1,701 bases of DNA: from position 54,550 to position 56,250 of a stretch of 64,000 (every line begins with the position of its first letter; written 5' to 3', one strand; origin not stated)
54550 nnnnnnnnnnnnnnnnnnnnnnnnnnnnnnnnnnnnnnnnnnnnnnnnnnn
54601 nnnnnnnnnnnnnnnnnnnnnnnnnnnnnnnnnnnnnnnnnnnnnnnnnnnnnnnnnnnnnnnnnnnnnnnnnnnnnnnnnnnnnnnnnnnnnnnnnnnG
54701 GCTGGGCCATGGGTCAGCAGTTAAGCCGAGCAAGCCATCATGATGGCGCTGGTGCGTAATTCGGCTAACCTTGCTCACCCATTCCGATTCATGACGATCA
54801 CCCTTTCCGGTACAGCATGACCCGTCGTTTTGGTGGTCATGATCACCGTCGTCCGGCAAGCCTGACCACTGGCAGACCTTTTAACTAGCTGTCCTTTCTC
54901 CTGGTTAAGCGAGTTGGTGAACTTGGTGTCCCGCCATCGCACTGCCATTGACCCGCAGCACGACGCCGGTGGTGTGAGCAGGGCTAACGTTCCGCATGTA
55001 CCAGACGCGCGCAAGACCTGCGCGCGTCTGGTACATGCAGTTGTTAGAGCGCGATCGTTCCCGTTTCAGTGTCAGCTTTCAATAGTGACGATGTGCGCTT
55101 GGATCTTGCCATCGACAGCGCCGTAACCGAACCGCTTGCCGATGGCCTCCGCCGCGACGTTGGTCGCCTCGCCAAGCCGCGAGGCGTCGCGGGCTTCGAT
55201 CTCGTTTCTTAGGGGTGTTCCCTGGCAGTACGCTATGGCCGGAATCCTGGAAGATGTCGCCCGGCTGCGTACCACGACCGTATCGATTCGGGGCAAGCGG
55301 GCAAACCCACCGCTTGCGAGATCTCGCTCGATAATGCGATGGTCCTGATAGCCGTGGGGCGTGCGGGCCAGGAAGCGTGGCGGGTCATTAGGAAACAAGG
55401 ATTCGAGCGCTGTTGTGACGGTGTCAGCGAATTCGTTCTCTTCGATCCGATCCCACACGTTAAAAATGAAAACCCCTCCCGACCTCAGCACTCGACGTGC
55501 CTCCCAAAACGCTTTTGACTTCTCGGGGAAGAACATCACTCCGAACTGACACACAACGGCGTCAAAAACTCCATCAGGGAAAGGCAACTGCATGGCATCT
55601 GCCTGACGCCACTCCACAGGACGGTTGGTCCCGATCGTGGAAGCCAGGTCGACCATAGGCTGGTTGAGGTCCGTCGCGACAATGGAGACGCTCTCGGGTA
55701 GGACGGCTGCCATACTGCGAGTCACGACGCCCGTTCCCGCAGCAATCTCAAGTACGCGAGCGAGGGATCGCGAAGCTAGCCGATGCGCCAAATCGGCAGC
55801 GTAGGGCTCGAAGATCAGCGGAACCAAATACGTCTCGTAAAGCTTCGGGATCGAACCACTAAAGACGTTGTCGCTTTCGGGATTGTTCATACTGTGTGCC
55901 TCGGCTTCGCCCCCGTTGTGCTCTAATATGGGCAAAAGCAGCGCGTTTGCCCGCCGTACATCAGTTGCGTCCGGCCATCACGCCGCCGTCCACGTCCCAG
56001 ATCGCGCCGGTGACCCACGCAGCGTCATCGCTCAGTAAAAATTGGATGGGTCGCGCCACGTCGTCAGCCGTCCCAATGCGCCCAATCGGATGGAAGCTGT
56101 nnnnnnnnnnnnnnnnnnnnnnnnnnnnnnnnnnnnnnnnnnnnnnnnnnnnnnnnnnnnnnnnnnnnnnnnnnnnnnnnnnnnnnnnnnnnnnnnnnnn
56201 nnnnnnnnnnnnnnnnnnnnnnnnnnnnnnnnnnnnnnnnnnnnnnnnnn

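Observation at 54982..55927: Solitary integron-type gene cassette (methyltransferase + attC) with no integron integrase nearby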

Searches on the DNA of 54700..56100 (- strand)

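Call 10: search_dna_similar(query=window:54700-56100:-, collection=plasmids, mode=distant)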
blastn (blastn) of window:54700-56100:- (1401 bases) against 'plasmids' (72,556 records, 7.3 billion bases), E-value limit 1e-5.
Records with a match: 59; places in all: 59; records where one place covers at least 80% of the query: 0.
Best place of each record, by identity: 90-95% 3; 80-90% 5; 60-80% 51.
By first word of the organism name: Pseudomonas 26; Rhizobium 6; Burkholderia 4; Cupriavidus 3; Erwinia 3; Variovorax 2; Deinococcus 2; Aeromonas 2; Pantoea 2; Azoarcus 1; and 8 more.
By predicted mobility (MOB-suite, as given by PLSDB): non-mobilizable 36; conjugative 19; mobilizable 4.
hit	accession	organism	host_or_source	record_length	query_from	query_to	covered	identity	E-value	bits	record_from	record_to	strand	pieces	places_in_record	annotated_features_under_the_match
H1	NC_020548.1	Azoarcus sp. KH32C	-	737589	229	1015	56%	70.3%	4e-96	360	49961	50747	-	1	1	class I SAM-dependent methyltransferase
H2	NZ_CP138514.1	Variovorax paradoxus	Legume root,PacBio whole genome assembly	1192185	223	1007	56%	66.3%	1e-39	173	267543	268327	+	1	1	none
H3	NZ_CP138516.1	Variovorax paradoxus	Legume root,PacBio whole genome assembly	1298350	223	1007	56%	65.3%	1e-33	153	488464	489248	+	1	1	none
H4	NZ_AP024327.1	Caballeronia sp. NK8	-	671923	251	1008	54%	66.1%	9e-41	177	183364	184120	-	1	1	class I SAM-dependent methyltransferase | FAD-dependent monooxygenase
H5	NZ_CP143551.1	Burkholderia multivorans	Homo sapiens,bronchoalveolar lavage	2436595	244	1008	55%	64.3%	7e-17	97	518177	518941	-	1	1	none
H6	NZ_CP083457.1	Deinococcus taeanensis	whole organism,coastal dune soil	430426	227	760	38%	67.7%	3e-41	178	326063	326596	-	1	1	methyltransferase domain-containing protein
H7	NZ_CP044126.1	Rhizobium sp. BG4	Prosopis cineraria,pure bacterial ...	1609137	223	759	38%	66.9%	4e-26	128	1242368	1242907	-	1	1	record has no annotation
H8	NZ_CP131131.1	Shinella zoogloeoides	isolate,Activated charcoal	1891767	228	759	38%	67.0%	5e-31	143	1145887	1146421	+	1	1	none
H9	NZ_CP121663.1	Rhizobium sp. CB3090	Gliricidia sp.,cell culture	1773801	223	759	38%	65.9%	1e-26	130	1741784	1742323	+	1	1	record has no annotation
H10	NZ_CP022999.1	Rhizobium sp. 11515TR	Cell culture,agricultural soil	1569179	229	758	38%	65.2%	2e-17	100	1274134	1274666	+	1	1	none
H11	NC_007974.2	Cupriavidus metallidurans CH34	-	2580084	253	760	36%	67.7%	2e-35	159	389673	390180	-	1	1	none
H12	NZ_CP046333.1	Cupriavidus metallidurans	sedimentation pond in a zinc factory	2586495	253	760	36%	67.7%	2e-35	159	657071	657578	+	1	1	none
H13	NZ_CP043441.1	Cupriavidus campinensis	cell culture,soil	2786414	248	758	36%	65.0%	1e-13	87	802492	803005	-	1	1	none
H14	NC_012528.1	Deinococcus deserti VCD115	-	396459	244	684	31%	65.8%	3e-15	92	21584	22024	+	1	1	class I SAM-dependent methyltransferase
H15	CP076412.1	Ralstonia wenshanensis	soil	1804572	244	674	31%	65.0%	3e-15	92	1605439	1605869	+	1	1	class I SAM-dependent methyltransferase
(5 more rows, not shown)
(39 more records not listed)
